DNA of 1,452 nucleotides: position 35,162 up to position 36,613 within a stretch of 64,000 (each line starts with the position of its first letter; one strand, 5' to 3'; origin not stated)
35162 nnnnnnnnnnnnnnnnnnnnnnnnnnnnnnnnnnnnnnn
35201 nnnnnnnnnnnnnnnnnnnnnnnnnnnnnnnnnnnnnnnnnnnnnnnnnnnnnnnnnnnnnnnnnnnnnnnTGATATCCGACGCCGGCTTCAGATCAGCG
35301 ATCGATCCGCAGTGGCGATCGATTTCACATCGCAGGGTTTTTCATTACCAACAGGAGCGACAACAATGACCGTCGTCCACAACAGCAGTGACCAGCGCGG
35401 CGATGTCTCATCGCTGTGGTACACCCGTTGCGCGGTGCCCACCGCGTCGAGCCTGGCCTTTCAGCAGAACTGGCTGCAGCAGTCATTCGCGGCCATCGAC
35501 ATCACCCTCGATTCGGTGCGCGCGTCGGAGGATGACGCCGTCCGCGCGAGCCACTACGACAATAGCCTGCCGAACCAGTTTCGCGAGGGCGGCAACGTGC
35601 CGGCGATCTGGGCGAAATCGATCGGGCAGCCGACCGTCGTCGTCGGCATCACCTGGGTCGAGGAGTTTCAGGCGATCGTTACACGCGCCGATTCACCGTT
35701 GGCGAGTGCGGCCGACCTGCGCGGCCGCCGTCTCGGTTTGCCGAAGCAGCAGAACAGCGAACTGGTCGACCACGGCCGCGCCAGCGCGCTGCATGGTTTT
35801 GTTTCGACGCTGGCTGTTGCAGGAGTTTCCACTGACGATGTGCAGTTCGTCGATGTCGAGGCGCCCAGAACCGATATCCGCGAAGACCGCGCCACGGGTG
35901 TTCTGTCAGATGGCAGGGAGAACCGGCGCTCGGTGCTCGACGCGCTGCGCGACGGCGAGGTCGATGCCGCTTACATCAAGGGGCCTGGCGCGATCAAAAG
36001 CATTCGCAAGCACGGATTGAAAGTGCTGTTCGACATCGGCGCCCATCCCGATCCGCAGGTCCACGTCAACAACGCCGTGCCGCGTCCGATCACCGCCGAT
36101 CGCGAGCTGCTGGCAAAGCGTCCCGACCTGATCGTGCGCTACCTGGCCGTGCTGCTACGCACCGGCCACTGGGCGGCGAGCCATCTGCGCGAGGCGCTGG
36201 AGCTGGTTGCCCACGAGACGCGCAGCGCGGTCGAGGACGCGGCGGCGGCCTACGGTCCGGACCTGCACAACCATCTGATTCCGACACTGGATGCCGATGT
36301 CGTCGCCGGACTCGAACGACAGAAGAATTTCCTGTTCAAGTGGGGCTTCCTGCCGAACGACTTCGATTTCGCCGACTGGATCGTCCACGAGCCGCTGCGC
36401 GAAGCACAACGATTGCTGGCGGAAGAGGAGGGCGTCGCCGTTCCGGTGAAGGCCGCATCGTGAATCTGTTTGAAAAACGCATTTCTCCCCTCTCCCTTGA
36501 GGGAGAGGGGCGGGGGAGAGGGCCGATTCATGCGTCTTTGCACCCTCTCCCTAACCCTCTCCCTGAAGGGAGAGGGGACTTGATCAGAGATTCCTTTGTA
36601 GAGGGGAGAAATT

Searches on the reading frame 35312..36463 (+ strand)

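Call 27: search_protein_families(library=pfam, proteins=[window:35312-36463:+], max_evalue=0.00001)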
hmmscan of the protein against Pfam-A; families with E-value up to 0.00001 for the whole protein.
window:35312-36463:+ (383 aa): 1 family
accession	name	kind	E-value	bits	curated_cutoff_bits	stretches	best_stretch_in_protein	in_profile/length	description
PF09084.16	NMT1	-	2.1e-06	28.2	20.5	0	101-186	56-131/216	NMT1/THI5 like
